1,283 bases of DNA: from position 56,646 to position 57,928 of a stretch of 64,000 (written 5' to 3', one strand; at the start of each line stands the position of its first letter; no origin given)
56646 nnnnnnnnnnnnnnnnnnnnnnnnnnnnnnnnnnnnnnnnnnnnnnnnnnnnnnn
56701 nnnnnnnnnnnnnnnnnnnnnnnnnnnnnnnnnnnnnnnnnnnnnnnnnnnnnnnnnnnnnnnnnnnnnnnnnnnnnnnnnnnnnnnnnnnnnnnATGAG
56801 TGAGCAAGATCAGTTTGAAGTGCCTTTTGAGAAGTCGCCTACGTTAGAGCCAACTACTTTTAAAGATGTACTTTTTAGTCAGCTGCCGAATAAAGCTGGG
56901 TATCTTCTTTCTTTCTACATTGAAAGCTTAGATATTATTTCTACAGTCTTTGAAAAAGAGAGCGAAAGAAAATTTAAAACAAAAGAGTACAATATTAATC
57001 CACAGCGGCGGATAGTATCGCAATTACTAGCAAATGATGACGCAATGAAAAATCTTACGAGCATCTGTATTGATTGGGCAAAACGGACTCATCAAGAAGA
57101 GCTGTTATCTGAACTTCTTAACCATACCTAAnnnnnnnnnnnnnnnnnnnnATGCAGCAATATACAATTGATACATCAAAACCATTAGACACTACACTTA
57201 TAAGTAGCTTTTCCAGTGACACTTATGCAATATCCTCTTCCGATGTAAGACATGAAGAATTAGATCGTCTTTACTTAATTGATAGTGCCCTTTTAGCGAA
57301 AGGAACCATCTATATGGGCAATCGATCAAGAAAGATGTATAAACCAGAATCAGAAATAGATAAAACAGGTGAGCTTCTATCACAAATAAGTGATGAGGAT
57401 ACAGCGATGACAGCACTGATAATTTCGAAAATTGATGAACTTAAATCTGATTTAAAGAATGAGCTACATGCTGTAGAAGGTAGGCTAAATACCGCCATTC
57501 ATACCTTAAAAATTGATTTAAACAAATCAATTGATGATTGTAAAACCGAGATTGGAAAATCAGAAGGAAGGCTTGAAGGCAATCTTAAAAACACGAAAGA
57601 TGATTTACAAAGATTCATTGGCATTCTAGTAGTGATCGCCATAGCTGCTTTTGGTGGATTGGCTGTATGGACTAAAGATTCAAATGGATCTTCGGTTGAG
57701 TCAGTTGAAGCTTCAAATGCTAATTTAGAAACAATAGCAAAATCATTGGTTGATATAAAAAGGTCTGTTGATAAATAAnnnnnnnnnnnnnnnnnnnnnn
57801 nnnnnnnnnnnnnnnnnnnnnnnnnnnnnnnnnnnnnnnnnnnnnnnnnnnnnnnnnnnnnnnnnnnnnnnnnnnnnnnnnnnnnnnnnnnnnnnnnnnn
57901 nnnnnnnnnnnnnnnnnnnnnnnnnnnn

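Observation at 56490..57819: Three-gene membrane/coiled-coil module co-transcribed with the cI-like repressor (rexAB/sieB-position candidate exclusion or abortive-infection system)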

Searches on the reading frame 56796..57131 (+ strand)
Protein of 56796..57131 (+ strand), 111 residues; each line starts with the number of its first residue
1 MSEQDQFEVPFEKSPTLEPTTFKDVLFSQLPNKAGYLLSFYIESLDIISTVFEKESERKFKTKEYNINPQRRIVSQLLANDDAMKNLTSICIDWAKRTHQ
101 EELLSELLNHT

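Call 6: search_protein_families(library=pfam, proteins=[window:56796-57131:+], max_evalue=1)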
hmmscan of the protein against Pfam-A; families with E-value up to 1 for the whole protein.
window:56796-57131:+ (111 aa): 0 families

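Call 7: search_protein_families(library=padloc, proteins=[window:56796-57131:+], max_evalue=1)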
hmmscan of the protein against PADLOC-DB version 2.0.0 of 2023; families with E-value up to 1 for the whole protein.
window:56796-57131:+ (111 aa): 1 family
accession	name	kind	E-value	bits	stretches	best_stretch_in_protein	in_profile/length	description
PDLC02287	AbiEi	-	0.0078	13.8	1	29-70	182-223/253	AbiEi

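Call 8: search_protein_families(library=phrogs, proteins=[window:56796-57131:+], max_evalue=1)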
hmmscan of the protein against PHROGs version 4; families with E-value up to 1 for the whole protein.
window:56796-57131:+ (111 aa): 1 family
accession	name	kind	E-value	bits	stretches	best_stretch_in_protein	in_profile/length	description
phrog_25855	-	unknown function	0.076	14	1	25-98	46-120/136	-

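Call 15: find_homologous_proteins(query=window:56796-57131:+, max_evalue=0.01)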
Query window:56796-57131:+ (111 aa): 1 proteins with E <= 0.01 among 3 candidates.
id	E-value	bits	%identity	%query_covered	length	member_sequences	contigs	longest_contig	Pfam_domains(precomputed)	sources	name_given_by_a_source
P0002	3.2e-66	238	100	100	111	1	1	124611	-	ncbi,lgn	ncbi:MAG: hypothetical protein V4629_03265 [Pseudomonadota bacterium]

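Call 22: predict_structure(protein=window:56796-57131:+)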
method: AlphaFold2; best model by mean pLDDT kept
length: 111 residues; sequences in the alignment: 1
mean_pLDDT: 53.1   pTM: 0.35
mean pLDDT of the five models: 53.1, 49.8, 47.7, 46.7, 44.8
residues with pLDDT >= 90: 0; 70-90: 18; 50-70: 33; < 50: 60
segments of 3 or more residues with pLDDT < 50: 4-19, 22-27, 29-31, 33-37, 44-67, 69-71
pLDDT, mean of each block of 10 residues (from residue 1): 45 43 47 49 47 43 43 56 68 71 72 47
secondary structure, 60 per line:
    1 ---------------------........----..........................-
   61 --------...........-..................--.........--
elements in order: H22-29 H34-59 H69-79 H81-98 H101-109

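Call 28: search_protein_representatives(protein=window:56796-57131:+)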
Query: 111 residues. Proteins with E-value up to 0.001 (for the whole library): 3; up to 1e-10: 2; up to 1e-30: 1. The best 3 are listed.
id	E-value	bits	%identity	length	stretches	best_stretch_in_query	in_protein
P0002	1.0e-66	237.6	100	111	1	1-111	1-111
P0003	8.6e-14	67.7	29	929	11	12-50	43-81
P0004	7.0e-04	35.9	26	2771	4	13-49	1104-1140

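Call 32: search_protein_families(library=ncbifam, proteins=[window:56796-57131:+], max_evalue=1)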
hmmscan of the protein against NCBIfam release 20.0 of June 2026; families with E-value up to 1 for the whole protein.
window:56796-57131:+ (111 aa): 0 families

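Call 45: search_solved_structures(query=window:56796-57131:+, max_evalue=10, show_alignments=0)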
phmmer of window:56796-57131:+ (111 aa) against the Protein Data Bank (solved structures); distinct sequences matched with E-value up to 10: 6.
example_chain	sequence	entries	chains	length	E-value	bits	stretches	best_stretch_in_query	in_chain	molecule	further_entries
3m66_A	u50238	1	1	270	0.87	13.1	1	21-73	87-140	mTERF domain-containing protein 1, mitochondrial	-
2vof_A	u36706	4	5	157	1.1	12.7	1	11-63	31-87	BCL-2-RELATED PROTEIN A1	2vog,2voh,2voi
5fmw_A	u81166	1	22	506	1.2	12.6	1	22-84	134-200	POLYC9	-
6dlw_A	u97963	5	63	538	1.4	12.4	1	22-84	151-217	Complement component C9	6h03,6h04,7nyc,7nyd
8b0g_H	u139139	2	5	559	1.5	12.3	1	22-84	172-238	Complement component C9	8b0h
8de6_A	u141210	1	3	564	1.5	12.3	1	22-84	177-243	Complement component C9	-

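Call 59: search_dna_similar(query=window:56796-57131:+, collection=phages, mode=protein, max_evalue=10, max_rows=15)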
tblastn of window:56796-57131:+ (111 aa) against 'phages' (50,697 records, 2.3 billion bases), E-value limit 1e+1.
Records with a match: 5; places in all: 5; records where one place covers at least 80% of the query: 0.
Best place of each record, by identity: <60% 5.
By first word of the organism name: Erwinia 5.
By host as written in the record: Erwinia amylovora 3; Erwinia amylovora ATCC 29780 2.
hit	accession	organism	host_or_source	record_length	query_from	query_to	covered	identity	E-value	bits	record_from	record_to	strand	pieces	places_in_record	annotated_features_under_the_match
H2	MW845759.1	Erwinia phage pEa_SNUABM_38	Erwinia amylovora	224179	12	82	64%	24.1%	4e+0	32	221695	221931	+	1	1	hypothetical protein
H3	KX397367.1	Erwinia phage vB_EamM_EarlPhillipIV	Erwinia amylovora ATCC 29780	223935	12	82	64%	24.1%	7e+0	31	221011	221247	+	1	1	hypothetical protein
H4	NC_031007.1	Erwinia phage vB_EamM_EarlPhillipIV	Erwinia amylovora ATCC 29780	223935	12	82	64%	24.1%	7e+0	31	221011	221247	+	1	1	hypothetical protein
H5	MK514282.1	Erwinia phage Derbicus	Erwinia amylovora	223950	12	82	64%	24.1%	8e+0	31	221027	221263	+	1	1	hypothetical protein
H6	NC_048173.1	Erwinia phage Derbicus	Erwinia amylovora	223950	12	82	64%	24.1%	8e+0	31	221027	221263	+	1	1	hypothetical protein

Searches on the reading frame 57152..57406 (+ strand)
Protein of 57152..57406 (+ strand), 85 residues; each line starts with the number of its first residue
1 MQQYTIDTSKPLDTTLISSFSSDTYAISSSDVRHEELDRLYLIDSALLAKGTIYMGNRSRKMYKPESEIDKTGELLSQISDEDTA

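Call 75: search_protein_families(library=phrogs, proteins=[window:57152-57406:+], max_evalue=5)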
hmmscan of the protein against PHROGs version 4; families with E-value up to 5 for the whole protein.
seq(85 aa): 0 families

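Call 76: search_protein_families(library=pfam, proteins=[window:57152-57406:+], max_evalue=10)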
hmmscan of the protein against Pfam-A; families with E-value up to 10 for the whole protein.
seq(85 aa): 1 family
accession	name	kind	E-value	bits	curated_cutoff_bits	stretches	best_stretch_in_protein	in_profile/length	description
PF24494.1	DUF7587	-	0.14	12.8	27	1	12-70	59-116/146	Domain of unknown function (DUF7587)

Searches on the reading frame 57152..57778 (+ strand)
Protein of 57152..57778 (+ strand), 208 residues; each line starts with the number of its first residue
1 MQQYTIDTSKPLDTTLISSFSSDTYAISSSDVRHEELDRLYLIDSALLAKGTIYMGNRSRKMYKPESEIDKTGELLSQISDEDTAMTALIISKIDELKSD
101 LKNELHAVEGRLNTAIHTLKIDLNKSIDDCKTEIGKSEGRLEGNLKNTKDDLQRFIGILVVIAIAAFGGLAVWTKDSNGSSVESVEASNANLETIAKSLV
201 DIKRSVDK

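Call 6: search_protein_families(library=pfam, proteins=[window:57152-57778:+], max_evalue=1)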
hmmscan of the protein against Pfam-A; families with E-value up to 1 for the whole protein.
window:57152-57778:+ (208 aa): 5 families
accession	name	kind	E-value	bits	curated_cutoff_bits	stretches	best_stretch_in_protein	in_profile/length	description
PF01442.23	Apolipoprotein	-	0.0028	17.8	90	1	72-153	46-127/190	Apolipoprotein A1/A4/E domain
PF10372.14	CdaS_N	-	0.016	15.7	27.2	1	95-120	8-33/69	Diadenylate cyclase CdaS, N-terminal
PF04513.17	Baculo_PEP_C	-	0.047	14.2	38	1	90-148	32-90/140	Baculovirus polyhedron envelope protein, PEP, C terminus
PF06825.17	HSBP1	-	0.089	13.1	28.6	1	74-99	9-34/51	Heat shock factor binding protein 1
PF20990.2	DUF2207_C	-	0.14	12.3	33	1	47-173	38-159/247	Predicted membrane protein (DUF2207) C-terminal domain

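Call 7: search_protein_families(library=padloc, proteins=[window:57152-57778:+], max_evalue=1)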
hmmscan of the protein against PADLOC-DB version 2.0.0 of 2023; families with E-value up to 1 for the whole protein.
window:57152-57778:+ (208 aa): 1 family
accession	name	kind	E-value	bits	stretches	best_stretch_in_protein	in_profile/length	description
PDLC00637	ZorA2|ZorA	-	0.0052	13.6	1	60-150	269-363/420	MotA/ExbB/TolQ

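Call 8: search_protein_families(library=phrogs, proteins=[window:57152-57778:+], max_evalue=1)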
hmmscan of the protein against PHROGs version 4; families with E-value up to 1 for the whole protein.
window:57152-57778:+ (208 aa): 7 families
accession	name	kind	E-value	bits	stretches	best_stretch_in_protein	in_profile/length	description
phrog_14825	-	unknown function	0.00095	19.8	1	85-167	119-192/204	-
phrog_21734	-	unknown function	0.0016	19.6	1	76-142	53-119/156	-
phrog_10785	-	unknown function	0.002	17.9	1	77-202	300-424/553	-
phrog_33583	-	unknown function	0.053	14.9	1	152-196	4-47/113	-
phrog_1698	-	head and packaging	0.053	13.7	1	112-151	324-363/562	minor head protein; receptor binding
phrog_6701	-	unknown function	0.089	13.5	1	66-168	66-164/169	-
phrog_9415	-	unknown function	0.09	13.6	1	94-160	84-155/168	-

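Call 13: find_homologous_proteins(query=window:57152-57778:+, max_evalue=0.001)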
Query window:57152-57778:+ (208 aa): 1 proteins with E <= 0.001 among 406 candidates.
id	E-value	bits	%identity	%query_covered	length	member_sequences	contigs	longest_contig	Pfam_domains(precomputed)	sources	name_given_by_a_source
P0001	1.9e-124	430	100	100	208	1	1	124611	-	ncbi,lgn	ncbi:MAG: hypothetical protein V4629_03270 [Pseudomonadota bacterium]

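Call 14: find_encoding_contigs(protein=P0001, flank=10000, max_places=6)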
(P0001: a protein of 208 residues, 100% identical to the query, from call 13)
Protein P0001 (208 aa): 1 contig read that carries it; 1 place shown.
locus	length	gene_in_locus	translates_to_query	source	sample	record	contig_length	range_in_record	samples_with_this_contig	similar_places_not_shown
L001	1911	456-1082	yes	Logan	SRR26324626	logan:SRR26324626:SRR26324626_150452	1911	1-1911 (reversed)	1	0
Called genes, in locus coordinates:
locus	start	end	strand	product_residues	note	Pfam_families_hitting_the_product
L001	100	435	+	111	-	-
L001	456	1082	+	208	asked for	-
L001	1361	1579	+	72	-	-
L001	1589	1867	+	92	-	-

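Call 32: search_protein_families(library=ncbifam, proteins=[window:57152-57778:+], max_evalue=1)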
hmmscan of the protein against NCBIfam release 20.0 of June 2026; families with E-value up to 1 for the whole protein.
window:57152-57778:+ (208 aa): 1 family
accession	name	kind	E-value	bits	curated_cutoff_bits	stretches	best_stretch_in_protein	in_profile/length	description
TIGR04527.1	mycoplas_twoTM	subfamily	0.58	9.8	125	0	91-142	46-92/248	MG_279/MG_280 family protein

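Call 39: predict_structure(protein=window:57152-57778:+)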
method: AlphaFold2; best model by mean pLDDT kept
length: 208 residues; sequences in the alignment: 1
mean_pLDDT: 67.5   pTM: 0.32
mean pLDDT of the five models: 67.5, 65.7, 65.7, 60.5, 60.1
residues with pLDDT >= 90: 41; 70-90: 63; 50-70: 47; < 50: 57
segments of 3 or more residues with pLDDT < 50: 1-5, 11-13, 16-37, 42-45, 51-66
pLDDT, mean of each block of 10 residues (from residue 1): 49 45 39 46 49 37 47 65 79 90 92 95 96 92 84 80 66 50 62 77 78
secondary structure, 60 per line:
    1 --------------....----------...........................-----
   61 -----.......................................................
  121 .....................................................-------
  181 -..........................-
elements in order: H15-18 H29-55 H66-173 H182-207

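Call 44: search_solved_structures(query=window:57152-57778:+, max_evalue=10, show_alignments=0)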
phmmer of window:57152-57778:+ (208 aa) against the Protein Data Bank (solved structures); distinct sequences matched with E-value up to 10: 4.
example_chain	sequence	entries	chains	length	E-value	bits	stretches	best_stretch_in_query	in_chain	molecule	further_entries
3s84_A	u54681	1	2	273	0.37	13.9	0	74-154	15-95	Apolipoprotein A-IV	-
1n0r_A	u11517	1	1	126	1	12.5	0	156-199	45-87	4 ankyrin repeats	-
1im3_D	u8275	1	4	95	1.9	11.6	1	37-81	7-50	cytomegalovirus protein US2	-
9hx4_F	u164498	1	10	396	3.3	10.8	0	86-134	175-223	Apolipoprotein A-IV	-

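Call 47: fold_search(model_id=the predicted structure, library=viral)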
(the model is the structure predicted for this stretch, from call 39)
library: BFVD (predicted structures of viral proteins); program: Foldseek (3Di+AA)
matches with E <= 10: 17; with E <= 0.001: 0
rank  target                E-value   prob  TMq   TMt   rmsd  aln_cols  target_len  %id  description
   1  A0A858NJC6            6.6e-01  0.20  0.32  0.26  23.1       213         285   15  (no name in the UniProt tables at hand)
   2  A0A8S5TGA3            3.3e+00  0.10  0.21  0.16  12.3       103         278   19  Uncharacterized protein [Myoviridae sp. ctIty1]
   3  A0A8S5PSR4            4.9e+00  0.09  0.23  0.17  10.6        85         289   15  Uncharacterized protein [Myoviridae sp. ctzS633]
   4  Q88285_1              4.9e+00  0.02  0.16  0.05  35.4       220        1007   14  (no name in the UniProt tables at hand)
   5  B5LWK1                5.7e+00  0.12  0.22  0.27   3.2        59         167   25  Uncharacterized protein [Feldmannia species virus]
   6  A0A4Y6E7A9            5.7e+00  0.08  0.34  0.18  10.0       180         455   17  (no name in the UniProt tables at hand)
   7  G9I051                5.7e+00  0.07  0.20  0.32   4.7        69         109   16  11k virion structural protein [Helicoverpa zea nudivirus 2]
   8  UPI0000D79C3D         6.7e+00  0.10  0.26  0.58   3.3        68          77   16  (no name look-up for this kind of identifier)
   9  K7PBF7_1              6.7e+00  0.04  0.33  0.08  31.1       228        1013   14  Protein ORF68 [Cyprinid herpesvirus 2]
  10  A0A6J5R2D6            6.7e+00  0.02  0.21  0.11  47.0       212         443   15  Uncharacterized protein [uncultured Caudovirales phage]
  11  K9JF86                7.2e+00  0.02  0.16  0.08  12.6       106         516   19  Glycoprotein [Cyprinid herpesvirus 3]
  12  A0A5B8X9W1            7.2e+00  0.01  0.16  0.05  25.0       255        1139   14  Glycoprotein [Culverton virus]
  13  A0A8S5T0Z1            7.8e+00  0.08  0.28  0.37   4.2        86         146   27  Uncharacterized protein [Myoviridae sp. ctWb16]
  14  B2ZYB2                7.8e+00  0.01  0.18  0.15  40.9       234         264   12  Uncharacterized protein [Ralstonia phage phiRSL1]
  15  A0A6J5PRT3            9.1e+00  0.05  0.35  0.34  18.5       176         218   14  Uncharacterized protein [uncultured Caudovirales phage]
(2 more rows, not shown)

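Call 48: fold_search(model_id=the predicted structure, library=pdb)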
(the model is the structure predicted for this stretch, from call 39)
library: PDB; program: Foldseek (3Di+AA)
matches with E <= 10: 2; with E <= 0.001: 0
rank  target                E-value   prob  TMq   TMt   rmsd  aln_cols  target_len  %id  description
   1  6awb_03               4.8e+00  0.08  0.19  0.04   7.6        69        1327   23  Structure of 30S ribosomal subunit and RNA polymerase complex in non-rotated state (released 2017-10-18)
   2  3fav_C                8.2e+00  0.05  0.14  0.31   6.7        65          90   17  Structure of the CFP10-ESAT6 complex from Mycobacterium tuberculosis (released 2009-11-24)

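Call 58: search_dna_similar(query=window:57152-57778:+, collection=phages, mode=protein, max_evalue=10, max_rows=25)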
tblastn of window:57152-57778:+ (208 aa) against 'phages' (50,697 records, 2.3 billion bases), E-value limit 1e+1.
Records with a match: 1; places in all: 1; records where one place covers at least 80% of the query: 0.
Best place of each record, by identity: <60% 1.
By first word of the organism name: Shigella 1.
By host as written in the record: Shigella boydii 1.
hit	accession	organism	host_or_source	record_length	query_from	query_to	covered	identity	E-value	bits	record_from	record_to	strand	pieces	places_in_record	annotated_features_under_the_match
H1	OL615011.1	Shigella phage vB_SboS_Gloob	Shigella boydii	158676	6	132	61%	22.6%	7e+0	34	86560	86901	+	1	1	putative DNA-directed RNA polymerase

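Call 67: find_related_loci(query=window:57152-57778:+, collection=metagenome_contigs, flank=5000)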
Query window:57152-57778:+ (208 aa) in metagenome_contigs; peptide patterns used: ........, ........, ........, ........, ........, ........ (x = any residue, [..] = any of these).
186 stretches matched a pattern, but none encodes a relative of the query by tblastn (E <= 1e-3).

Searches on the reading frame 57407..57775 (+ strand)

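Call 75: search_protein_families(library=phrogs, proteins=[window:57407-57775:+], max_evalue=5)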
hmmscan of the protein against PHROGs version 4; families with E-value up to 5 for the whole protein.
seq(123 aa): 9 families
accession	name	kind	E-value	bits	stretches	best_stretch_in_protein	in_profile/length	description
phrog_14825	-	unknown function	0.0013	19.4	1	8-82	119-192/204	-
phrog_10785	-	unknown function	0.0033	17.2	1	7-117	318-424/553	-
phrog_9415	-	unknown function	0.021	15.7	1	9-75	84-155/168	-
phrog_21734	-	unknown function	0.03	15.5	1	8-59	70-121/156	-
phrog_33583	-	unknown function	0.034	15.5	1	67-111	4-47/113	-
phrog_1698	-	head and packaging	0.042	14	1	27-66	324-363/562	minor head protein; receptor binding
phrog_9105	-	unknown function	0.057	14.2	1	11-80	113-182/190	-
phrog_6701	-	unknown function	0.16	12.7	1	7-83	85-164/169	-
phrog_739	-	lysis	0.17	13.1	1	73-120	10-56/122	Rz-like spanin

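Call 76: search_protein_families(library=pfam, proteins=[window:57407-57775:+], max_evalue=10)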
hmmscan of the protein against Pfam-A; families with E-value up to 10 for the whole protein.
seq(123 aa): 7 families
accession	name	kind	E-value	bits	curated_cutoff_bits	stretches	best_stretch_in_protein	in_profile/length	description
PF10372.14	CdaS_N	-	0.0046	17.5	27.2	1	10-35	8-33/69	Diadenylate cyclase CdaS, N-terminal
PF01442.23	Apolipoprotein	-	0.01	16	90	1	8-68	67-127/190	Apolipoprotein A1/A4/E domain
PF04513.17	Baculo_PEP_C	-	0.017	15.6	38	1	5-67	32-94/140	Baculovirus polyhedron envelope protein, PEP, C terminus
PF09763.15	Sec3_CC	-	0.15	12.3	27.1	1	9-66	1-64/133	Exocyst complex component Sec3, coiled-coil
PF01484.22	Col_cuticle_N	-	0.5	10.9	23.5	1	3-23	19-39/50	Nematode cuticle collagen N-terminal domain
PF07798.16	CCDC90-like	-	1.2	9.4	33.5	1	8-69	76-137/175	Coiled-coil domain-containing protein 90-like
PF08181.16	DegQ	-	8.3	7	22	0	55-69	15-29/46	DegQ (SacQ) family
